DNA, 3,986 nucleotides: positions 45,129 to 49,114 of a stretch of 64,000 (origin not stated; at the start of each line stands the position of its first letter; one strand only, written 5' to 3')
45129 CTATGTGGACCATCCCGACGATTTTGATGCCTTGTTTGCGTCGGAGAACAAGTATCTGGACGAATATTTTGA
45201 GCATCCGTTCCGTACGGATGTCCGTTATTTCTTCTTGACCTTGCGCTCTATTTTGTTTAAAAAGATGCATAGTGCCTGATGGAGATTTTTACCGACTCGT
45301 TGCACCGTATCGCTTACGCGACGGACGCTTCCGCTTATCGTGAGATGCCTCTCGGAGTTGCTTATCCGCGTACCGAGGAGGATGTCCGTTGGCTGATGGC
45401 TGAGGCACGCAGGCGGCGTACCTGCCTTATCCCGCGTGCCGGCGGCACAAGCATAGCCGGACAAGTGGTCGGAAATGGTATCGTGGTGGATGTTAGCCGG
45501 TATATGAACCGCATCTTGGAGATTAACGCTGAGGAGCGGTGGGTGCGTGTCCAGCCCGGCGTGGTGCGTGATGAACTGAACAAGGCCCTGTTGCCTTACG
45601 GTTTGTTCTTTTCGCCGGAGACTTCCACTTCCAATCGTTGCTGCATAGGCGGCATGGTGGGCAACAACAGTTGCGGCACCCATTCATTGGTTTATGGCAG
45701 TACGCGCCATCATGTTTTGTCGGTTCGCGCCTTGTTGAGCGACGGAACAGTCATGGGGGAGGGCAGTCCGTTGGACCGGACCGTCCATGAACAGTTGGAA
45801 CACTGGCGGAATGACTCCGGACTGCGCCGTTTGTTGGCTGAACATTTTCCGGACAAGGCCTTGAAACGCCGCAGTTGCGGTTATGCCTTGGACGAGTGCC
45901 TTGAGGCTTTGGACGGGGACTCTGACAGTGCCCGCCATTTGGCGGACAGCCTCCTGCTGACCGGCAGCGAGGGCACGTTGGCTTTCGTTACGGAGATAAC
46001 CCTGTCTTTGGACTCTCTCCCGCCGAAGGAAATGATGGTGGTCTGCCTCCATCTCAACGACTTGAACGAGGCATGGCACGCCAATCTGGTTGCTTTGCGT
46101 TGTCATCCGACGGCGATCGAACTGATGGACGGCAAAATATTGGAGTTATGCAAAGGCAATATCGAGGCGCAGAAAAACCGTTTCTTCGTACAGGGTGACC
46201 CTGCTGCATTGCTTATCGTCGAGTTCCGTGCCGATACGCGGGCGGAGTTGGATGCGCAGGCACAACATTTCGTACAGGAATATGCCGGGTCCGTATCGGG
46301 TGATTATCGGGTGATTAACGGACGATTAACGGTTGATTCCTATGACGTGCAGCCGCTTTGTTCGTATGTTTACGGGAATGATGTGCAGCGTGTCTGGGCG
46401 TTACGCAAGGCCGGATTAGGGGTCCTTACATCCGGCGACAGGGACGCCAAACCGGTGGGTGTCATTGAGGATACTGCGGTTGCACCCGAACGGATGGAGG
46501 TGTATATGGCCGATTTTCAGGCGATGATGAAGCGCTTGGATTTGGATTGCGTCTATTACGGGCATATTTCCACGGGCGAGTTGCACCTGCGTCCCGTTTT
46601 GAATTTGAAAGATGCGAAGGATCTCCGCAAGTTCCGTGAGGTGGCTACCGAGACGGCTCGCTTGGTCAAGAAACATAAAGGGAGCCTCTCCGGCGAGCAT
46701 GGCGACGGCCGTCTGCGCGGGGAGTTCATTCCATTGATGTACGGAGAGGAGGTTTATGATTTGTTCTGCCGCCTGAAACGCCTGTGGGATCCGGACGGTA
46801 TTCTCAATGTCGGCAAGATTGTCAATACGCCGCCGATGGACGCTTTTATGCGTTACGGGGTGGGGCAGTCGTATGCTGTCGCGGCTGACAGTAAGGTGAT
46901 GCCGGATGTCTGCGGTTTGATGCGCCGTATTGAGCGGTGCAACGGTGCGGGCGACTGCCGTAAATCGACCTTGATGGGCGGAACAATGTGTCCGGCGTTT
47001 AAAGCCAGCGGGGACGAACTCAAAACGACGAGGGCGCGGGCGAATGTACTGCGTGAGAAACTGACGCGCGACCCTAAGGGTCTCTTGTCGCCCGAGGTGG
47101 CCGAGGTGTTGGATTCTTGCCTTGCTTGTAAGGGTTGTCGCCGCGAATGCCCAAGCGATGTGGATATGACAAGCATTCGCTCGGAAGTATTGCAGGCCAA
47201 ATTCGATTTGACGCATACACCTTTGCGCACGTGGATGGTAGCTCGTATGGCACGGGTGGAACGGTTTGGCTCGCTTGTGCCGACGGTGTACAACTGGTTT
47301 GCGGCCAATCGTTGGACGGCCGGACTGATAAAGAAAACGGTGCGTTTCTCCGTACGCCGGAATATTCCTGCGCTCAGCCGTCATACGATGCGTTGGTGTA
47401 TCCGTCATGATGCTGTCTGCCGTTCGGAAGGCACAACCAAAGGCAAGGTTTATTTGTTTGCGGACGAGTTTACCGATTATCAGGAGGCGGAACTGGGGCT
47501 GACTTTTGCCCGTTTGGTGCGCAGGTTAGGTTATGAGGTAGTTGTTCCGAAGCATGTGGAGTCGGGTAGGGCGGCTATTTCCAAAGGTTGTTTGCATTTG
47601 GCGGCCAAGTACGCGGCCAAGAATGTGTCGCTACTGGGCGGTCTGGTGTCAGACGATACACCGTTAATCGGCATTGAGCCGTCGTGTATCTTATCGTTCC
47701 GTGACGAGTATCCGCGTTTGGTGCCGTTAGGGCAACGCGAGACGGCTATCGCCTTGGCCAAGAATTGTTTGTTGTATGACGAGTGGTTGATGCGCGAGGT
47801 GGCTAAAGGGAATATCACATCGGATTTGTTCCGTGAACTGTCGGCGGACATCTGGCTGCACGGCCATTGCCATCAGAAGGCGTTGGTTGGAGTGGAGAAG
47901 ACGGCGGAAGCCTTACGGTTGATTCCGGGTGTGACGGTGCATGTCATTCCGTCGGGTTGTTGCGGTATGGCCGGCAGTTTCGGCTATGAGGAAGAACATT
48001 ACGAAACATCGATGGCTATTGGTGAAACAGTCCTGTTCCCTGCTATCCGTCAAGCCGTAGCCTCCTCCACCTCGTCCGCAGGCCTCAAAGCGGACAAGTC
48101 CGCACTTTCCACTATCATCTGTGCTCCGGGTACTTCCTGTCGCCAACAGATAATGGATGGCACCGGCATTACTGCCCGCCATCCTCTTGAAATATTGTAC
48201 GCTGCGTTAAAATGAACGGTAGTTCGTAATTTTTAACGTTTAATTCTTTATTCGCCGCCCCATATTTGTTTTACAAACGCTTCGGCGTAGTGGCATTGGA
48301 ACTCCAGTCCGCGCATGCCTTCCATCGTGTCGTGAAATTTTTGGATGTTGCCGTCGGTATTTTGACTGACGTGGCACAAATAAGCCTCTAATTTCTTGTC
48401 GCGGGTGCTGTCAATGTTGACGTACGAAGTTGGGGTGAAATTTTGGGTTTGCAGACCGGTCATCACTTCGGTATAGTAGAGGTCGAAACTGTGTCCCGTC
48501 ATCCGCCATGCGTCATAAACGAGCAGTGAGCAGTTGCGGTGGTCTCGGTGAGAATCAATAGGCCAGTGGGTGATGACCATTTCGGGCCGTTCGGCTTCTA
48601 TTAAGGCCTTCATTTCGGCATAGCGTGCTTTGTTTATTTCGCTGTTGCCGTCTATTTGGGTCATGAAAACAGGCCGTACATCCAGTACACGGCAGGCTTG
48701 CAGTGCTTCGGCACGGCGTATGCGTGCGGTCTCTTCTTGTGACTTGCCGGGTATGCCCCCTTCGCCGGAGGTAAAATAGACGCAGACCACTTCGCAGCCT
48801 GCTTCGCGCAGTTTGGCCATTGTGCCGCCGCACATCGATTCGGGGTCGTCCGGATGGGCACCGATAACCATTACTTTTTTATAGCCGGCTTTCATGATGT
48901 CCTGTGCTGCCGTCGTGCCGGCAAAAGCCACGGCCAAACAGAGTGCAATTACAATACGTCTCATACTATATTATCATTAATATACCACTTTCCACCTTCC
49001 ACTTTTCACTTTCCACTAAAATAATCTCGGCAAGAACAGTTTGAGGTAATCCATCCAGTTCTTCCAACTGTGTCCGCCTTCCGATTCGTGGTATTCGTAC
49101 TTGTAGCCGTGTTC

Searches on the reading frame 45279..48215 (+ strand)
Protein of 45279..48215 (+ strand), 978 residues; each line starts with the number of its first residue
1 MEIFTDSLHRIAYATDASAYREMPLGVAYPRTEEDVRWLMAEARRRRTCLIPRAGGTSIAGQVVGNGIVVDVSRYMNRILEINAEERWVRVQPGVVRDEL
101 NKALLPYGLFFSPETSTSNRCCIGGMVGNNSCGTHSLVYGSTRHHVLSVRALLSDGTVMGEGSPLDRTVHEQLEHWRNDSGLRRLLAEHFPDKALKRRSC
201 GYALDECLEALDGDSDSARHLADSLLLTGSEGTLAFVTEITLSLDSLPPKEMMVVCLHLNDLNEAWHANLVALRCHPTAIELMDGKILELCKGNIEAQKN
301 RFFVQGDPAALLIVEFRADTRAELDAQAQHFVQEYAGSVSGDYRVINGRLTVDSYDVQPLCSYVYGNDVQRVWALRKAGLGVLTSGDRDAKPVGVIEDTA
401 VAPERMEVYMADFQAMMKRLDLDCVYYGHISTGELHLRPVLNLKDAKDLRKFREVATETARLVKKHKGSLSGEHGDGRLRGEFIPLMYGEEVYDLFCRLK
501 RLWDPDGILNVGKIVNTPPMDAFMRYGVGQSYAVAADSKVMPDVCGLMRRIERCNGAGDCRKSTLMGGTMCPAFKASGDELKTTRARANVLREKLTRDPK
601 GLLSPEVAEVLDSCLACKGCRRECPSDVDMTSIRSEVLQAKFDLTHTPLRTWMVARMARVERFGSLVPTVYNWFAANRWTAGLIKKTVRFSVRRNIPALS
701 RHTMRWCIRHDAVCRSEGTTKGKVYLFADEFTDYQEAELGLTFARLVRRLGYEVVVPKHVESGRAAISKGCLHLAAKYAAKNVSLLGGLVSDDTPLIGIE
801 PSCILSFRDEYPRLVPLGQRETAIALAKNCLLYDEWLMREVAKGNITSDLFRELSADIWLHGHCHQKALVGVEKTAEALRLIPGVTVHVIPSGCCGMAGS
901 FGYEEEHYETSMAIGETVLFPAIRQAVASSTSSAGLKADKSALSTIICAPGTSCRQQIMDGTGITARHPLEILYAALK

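Call 58: search_protein_families(library=pfam, proteins=[window:45279-48215:+], max_evalue=0.0001)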
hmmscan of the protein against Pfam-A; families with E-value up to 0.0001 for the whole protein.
window:45279-48215:+ (978 aa): 4 families
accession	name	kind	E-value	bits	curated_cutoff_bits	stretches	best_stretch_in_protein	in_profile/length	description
PF02913.24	FAD-oxidase_C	-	5.2e-41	141.4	21.2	1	249-514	2-248/248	FAD linked oxidases, C-terminal domain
PF01565.28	FAD_binding_4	-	1.2e-37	129.2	26.4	1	24-158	1-135/139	FAD binding domain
PF13534.11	Fer4_17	-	2.1e-07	31.8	22.2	1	553-629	1-61/61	4Fe-4S dicluster domain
PF13183.11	Fer4_8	-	2.1e-07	31.8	27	1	551-628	2-68/68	4Fe-4S dicluster domain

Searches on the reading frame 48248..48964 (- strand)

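Call 58: search_protein_families(library=pfam, proteins=[window:48248-48964:-], max_evalue=0.0001)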
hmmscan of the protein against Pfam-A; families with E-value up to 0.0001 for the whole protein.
window:48248-48964:- (238 aa): 1 family
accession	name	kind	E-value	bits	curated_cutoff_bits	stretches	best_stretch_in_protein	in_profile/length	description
PF02585.22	PIG-L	-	6.2e-30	104.8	28.2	1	32-152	1-128/129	GlcNAc-PI de-N-acetylase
